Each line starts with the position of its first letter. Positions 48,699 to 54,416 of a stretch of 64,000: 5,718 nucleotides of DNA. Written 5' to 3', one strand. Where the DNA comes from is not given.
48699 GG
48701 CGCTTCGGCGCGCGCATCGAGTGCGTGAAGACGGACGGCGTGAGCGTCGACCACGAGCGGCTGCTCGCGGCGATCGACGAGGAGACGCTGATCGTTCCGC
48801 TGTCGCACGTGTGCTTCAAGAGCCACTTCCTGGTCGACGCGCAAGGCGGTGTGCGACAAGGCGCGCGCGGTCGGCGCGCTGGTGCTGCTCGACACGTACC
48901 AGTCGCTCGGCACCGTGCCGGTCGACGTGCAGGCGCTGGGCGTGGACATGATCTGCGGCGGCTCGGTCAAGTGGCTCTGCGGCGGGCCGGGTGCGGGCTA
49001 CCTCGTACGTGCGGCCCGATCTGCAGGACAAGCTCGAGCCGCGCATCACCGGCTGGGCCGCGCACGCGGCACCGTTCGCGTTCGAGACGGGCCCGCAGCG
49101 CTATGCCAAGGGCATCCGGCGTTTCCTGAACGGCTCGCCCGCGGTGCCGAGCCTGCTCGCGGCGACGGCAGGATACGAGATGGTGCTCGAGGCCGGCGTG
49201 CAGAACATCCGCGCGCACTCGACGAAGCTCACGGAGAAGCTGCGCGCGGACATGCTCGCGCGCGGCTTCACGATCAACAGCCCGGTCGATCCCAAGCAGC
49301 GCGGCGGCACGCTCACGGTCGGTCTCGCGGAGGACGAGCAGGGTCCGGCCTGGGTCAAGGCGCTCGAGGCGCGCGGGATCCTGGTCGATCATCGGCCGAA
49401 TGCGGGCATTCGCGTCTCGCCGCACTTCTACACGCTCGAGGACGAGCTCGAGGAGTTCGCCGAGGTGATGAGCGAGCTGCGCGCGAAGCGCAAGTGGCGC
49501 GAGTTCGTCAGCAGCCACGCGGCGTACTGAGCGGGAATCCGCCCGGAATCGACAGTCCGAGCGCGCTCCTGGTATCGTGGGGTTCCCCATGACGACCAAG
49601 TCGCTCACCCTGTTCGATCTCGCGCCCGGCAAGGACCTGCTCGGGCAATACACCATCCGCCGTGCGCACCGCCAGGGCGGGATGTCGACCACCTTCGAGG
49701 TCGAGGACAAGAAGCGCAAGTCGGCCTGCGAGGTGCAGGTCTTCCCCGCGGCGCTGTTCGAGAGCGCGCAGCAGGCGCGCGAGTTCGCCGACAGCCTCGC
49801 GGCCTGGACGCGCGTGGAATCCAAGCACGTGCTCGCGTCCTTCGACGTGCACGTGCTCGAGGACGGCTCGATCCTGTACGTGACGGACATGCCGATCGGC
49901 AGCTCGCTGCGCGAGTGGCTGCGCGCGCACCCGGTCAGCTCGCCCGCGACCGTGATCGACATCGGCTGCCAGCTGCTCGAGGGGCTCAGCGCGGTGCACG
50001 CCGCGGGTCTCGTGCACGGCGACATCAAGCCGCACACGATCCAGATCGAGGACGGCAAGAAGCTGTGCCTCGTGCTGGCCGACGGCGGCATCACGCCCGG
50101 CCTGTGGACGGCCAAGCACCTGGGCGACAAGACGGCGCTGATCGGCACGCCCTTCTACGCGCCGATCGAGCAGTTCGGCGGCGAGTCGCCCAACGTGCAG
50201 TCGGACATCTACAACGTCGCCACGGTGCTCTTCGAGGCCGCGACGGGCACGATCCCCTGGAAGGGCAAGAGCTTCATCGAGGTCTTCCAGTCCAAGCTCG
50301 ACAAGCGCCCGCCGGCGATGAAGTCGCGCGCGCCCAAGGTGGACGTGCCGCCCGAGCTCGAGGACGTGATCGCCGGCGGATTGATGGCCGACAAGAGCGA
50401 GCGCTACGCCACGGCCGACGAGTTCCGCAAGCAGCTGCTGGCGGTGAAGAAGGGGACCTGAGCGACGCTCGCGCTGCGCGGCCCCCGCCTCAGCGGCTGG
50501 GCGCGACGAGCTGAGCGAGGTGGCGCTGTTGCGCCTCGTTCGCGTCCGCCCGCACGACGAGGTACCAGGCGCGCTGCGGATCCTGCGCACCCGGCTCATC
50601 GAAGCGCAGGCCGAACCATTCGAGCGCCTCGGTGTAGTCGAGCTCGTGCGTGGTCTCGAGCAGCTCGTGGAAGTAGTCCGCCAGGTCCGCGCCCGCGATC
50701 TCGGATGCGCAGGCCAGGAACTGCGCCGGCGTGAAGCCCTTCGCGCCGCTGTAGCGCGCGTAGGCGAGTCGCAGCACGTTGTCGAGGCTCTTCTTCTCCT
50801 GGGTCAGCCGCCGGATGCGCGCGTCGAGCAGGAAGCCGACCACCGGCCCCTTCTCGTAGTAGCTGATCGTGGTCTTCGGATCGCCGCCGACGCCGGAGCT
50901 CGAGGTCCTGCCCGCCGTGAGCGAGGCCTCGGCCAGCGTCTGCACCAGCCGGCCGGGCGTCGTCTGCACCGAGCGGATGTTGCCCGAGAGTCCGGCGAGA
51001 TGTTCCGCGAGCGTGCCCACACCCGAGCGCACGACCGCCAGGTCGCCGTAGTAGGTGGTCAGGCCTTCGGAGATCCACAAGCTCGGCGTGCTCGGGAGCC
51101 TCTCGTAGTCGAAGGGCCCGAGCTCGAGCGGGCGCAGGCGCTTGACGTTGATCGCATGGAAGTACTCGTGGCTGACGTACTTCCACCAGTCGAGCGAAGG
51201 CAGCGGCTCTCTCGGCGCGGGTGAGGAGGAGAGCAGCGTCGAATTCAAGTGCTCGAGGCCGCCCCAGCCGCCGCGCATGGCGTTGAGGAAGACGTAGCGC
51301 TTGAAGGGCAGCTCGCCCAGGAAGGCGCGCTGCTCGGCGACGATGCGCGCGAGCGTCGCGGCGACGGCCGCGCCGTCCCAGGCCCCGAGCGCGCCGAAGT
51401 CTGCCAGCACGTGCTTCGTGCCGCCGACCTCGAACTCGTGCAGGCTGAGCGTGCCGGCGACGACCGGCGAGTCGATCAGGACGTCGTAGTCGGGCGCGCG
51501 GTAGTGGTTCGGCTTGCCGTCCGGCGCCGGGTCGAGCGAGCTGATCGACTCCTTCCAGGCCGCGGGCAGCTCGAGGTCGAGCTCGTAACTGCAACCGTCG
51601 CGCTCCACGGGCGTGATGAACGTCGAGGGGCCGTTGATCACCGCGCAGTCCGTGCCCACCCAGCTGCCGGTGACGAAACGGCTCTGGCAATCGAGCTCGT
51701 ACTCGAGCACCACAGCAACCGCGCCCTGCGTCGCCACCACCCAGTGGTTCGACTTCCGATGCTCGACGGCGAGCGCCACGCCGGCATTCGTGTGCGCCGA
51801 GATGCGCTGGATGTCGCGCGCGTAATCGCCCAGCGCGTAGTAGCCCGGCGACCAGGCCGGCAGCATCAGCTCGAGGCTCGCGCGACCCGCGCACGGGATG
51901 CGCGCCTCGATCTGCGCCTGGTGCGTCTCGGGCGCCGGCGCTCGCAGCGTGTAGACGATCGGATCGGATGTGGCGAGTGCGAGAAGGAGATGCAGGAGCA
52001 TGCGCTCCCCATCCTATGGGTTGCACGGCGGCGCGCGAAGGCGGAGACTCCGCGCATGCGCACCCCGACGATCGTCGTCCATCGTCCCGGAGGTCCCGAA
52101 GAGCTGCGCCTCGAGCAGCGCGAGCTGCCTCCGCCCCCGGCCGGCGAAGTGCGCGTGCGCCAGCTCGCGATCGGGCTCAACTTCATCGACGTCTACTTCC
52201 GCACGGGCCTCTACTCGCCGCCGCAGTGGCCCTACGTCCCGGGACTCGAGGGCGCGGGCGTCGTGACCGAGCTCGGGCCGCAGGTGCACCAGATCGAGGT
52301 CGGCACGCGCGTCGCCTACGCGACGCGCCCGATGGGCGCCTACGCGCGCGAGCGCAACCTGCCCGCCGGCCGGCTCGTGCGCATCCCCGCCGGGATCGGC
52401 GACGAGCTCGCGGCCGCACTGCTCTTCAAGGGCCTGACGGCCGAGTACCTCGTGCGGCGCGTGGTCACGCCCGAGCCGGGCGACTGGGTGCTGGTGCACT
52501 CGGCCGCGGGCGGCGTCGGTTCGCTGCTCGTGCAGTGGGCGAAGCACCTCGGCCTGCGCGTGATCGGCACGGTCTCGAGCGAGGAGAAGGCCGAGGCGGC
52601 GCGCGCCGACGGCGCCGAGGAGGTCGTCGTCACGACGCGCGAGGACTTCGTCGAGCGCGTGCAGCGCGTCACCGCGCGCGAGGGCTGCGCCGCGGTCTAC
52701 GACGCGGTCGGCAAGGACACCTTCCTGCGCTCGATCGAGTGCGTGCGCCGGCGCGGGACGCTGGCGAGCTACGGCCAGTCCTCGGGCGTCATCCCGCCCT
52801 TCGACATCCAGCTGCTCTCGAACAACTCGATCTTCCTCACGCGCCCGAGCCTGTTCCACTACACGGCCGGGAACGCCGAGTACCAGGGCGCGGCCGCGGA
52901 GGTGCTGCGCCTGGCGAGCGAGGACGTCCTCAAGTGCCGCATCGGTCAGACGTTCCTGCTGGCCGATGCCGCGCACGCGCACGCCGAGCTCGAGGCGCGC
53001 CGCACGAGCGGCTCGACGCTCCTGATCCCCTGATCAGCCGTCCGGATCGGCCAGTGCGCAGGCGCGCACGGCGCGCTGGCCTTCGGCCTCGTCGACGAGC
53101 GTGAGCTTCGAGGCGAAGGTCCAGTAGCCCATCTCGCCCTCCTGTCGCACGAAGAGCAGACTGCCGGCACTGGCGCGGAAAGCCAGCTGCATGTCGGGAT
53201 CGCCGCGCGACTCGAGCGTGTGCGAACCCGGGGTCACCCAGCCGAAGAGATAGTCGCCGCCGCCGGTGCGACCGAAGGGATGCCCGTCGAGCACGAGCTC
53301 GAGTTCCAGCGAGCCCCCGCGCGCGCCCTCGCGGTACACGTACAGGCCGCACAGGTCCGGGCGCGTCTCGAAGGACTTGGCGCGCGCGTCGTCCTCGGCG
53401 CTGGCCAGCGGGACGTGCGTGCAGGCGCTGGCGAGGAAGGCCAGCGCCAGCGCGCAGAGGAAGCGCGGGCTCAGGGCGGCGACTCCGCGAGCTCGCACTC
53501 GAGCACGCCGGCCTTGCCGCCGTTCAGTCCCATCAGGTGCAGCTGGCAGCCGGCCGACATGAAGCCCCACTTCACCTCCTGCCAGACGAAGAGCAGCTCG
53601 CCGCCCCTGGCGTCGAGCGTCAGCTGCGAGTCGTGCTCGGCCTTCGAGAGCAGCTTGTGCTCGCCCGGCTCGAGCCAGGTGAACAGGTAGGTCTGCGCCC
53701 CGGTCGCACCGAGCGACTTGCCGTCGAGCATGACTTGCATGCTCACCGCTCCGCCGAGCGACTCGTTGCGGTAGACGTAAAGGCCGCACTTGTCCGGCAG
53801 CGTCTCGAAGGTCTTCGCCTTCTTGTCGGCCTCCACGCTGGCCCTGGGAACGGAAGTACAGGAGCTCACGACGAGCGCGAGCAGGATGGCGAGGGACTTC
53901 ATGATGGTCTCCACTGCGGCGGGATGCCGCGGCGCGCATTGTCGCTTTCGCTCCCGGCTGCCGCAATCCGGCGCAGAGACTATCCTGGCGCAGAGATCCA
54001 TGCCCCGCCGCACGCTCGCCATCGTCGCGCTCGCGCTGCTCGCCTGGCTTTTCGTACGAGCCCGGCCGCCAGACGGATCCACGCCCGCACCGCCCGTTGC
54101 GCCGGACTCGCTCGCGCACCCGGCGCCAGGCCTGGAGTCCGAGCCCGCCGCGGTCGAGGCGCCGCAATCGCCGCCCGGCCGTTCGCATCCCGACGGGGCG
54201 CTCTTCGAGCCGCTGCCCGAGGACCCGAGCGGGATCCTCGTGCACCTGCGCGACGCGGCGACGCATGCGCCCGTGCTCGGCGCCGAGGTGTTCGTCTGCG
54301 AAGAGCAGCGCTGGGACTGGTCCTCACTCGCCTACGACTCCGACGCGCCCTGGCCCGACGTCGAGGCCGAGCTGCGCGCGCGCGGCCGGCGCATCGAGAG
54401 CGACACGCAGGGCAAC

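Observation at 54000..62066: Tandem triplication of ~870-890-aa signal-anchored repeat proteins (B1-B2-B3) with no recognisable catalytic motif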

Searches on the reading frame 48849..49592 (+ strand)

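Call 21: search_protein_families(library=pfam, max_evalue=0.01, proteins=[window:48849-49592:+])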
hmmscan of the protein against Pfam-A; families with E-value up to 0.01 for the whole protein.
window:48849-49592:+ (247 aa): 1 family
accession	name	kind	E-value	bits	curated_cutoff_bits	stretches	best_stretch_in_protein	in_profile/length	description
PF00266.25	Aminotran_5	-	6.7e-07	29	21.5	1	4-57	164-216/371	Aminotransferase class-V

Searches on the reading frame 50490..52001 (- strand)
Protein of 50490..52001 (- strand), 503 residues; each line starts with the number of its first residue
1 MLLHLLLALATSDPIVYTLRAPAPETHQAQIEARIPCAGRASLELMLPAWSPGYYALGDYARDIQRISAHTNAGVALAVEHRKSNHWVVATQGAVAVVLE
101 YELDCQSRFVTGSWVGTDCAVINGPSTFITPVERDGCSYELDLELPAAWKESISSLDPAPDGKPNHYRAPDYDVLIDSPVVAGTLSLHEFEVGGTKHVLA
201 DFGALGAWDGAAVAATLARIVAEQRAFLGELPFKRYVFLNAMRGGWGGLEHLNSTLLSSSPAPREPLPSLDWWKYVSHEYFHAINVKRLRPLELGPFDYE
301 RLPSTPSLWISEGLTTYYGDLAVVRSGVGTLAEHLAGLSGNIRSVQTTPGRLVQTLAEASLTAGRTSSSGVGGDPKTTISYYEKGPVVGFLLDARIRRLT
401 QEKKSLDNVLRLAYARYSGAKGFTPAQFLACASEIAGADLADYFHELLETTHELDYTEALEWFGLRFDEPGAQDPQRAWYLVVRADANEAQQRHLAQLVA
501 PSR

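Call 21: search_protein_families(library=pfam, max_evalue=0.01, proteins=[window:50490-52001:-])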
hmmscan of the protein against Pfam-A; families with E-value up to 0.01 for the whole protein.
window:50490-52001:- (503 aa): 2 families
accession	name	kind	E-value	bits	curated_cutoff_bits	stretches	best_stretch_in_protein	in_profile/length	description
PF17899.6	Peptidase_M61_N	-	3.1e-37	128.6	23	1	17-183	2-167/168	Peptidase M61 N-terminal domain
PF05299.18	Peptidase_M61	-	1.3e-31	109.8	22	1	274-388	4-118/118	M61 glycyl aminopeptidase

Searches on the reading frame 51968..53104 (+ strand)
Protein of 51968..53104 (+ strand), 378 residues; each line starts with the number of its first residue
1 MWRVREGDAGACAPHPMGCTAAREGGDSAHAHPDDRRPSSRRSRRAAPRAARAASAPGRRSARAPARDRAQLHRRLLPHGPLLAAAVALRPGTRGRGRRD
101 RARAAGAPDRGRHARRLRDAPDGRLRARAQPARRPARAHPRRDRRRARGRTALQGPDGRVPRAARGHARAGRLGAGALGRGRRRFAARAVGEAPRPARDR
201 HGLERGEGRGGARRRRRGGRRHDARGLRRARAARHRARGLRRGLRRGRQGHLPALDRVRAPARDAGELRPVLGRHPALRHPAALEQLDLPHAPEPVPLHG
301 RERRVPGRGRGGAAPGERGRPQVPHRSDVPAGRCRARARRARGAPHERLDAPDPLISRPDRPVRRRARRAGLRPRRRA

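Call 21: search_protein_families(library=pfam, max_evalue=0.01, proteins=[window:51968-53104:+])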
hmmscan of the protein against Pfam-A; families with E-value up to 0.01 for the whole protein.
window:51968-53104:+ (378 aa): 0 families

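Call 36: find_related_loci(query=A3, collection=genome_contigs, flank=10000)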
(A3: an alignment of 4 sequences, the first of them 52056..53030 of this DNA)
Query A3 (325 aa) in genome_contigs; peptide patterns used: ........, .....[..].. (x = any residue, [..] = any of these).
600 stretches matched a pattern (row limit reached: there are more); 585 encode a relative of the query (tblastn E <= 1e-3); the best 80 are kept; 80 distinct loci.
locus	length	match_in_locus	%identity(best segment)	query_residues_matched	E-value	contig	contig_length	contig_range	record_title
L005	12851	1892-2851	54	6-325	8e-107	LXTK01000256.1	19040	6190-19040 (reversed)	MAG: Proteobacteria bacterium SPGG2 1262, whole genome shotgun sequence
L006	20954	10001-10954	53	6-322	3e-106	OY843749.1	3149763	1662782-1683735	MAG: Arenicellales bacterium isolate be53ef9f-0ae9-4f29-a0ed-3ab0769f1983 genome assembly, chromosome: 1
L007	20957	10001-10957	50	8-325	2e-104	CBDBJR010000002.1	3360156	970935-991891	MAG: Candidatus Poriferihabitaceae bacterium isolate ddc5a202-60fb-4026-963d-34f754f030b5 genome assembly, contig: conti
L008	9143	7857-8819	51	6-325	1e-103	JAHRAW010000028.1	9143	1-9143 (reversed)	MAG: Gammaproteobacteria bacterium isolate SCS1-MAG5 k127_574812_707, whole genome shotgun sequence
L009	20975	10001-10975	51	2-325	2e-103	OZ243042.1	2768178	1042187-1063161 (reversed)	MAG: Candidatus Poriferihabitaceae bacterium isolate 49d6dd85-0fda-43e6-b460-8c6e23e76669 genome assembly, chromosome: 1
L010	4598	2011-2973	54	6-325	2e-103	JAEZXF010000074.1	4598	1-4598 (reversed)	MAG: Proteobacteria bacterium isolate OH_PFB_191 k127_836408, whole genome shotgun sequence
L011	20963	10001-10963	52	6-325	2e-102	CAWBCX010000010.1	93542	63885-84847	MAG: uncultured Alphaproteobacteria bacterium isolate MFD02832.bin.2.45 genome assembly, contig: contig_12887, whole gen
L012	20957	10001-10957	51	6-325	1e-101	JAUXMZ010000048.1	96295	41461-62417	MAG: Burkholderiales bacterium isolate C1_concoct.bin.24 C1_k141_165454, whole genome shotgun sequence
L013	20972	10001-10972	51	3-325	1e-101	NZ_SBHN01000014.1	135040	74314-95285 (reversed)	Telmatospirillum sp. J64-1 Scaffold14, whole genome shotgun sequence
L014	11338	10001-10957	50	8-325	2e-100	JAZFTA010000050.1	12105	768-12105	MAG: Rhodospirillales bacterium isolate BS2bin.22 BS2bin.22_50, whole genome shotgun sequence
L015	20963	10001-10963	52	6-325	3e-99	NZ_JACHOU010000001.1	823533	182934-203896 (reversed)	Aminobacter aganoensis strain DSM 7051 Ga0373208_01, whole genome shotgun sequence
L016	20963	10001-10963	50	6-325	5e-99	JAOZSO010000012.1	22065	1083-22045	MAG: Desulfobacterales bacterium isolate GMC6.metabat2.208 GMC6_1685_length_22065_cov_8.037256, whole genome shotgun seq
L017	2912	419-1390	52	3-325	2e-101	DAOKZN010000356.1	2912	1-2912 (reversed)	MAG TPA_asm: Mesorhizobium sp. isolate AMR_MDS_0051 NODE_13353_length_2912_cov_5.445222, whole genome shotgun sequence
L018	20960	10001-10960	49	6-325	2e-98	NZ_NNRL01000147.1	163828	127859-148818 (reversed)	Brucella grignonensis strain OgA9a OgrDSM_1.contig.142_1, whole genome shotgun sequence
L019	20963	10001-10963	48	6-325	2e-98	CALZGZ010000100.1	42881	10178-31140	MAG: uncultured Gammaproteobacteria bacterium isolate FCS_M_Gamma_077 genome assembly, contig: k121_237170, whole genome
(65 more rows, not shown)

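Call 78: find_encoding_contigs(protein=window:52056-53033:+, flank=10000, max_places=3)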
Protein window:52056-53033:+ (325 aa): no gene with exactly this product is on record in the collection.

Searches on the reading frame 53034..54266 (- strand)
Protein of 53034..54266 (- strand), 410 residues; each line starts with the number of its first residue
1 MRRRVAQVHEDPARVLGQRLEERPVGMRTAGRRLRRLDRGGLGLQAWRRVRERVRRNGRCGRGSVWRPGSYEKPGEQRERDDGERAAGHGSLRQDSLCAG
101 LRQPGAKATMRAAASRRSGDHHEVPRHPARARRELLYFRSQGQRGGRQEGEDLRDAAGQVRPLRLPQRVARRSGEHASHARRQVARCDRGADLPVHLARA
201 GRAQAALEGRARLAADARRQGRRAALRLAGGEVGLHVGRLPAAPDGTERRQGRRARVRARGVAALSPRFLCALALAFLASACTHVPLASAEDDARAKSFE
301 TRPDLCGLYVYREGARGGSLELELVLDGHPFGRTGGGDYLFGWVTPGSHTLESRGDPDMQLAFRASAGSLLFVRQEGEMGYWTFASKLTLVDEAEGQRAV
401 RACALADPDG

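Call 21: search_protein_families(library=pfam, max_evalue=0.01, proteins=[window:53034-54266:-])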
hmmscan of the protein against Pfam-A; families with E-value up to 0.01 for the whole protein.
window:53034-54266:- (410 aa): 1 family
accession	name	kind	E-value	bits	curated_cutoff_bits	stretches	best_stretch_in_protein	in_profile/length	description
PF11008.14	DUF2846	-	6.1e-06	26.7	34.3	1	307-380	6-83/92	Protein of unknown function (DUF2846)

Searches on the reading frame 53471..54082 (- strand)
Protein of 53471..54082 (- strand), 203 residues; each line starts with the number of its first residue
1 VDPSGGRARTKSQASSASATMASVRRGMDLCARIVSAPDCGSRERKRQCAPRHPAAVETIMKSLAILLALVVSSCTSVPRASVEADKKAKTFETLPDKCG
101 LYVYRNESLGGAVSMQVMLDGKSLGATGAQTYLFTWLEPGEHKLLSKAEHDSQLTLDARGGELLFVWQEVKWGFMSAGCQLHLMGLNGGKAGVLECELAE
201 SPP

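Call 21: search_protein_families(library=pfam, max_evalue=0.01, proteins=[window:53471-54082:-])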
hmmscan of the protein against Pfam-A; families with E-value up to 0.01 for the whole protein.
window:53471-54082:- (203 aa): 1 family
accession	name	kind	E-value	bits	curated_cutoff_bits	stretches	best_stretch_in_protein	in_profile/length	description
PF11008.14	DUF2846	-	8.8e-10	39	34.3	1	97-173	3-83/92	Protein of unknown function (DUF2846)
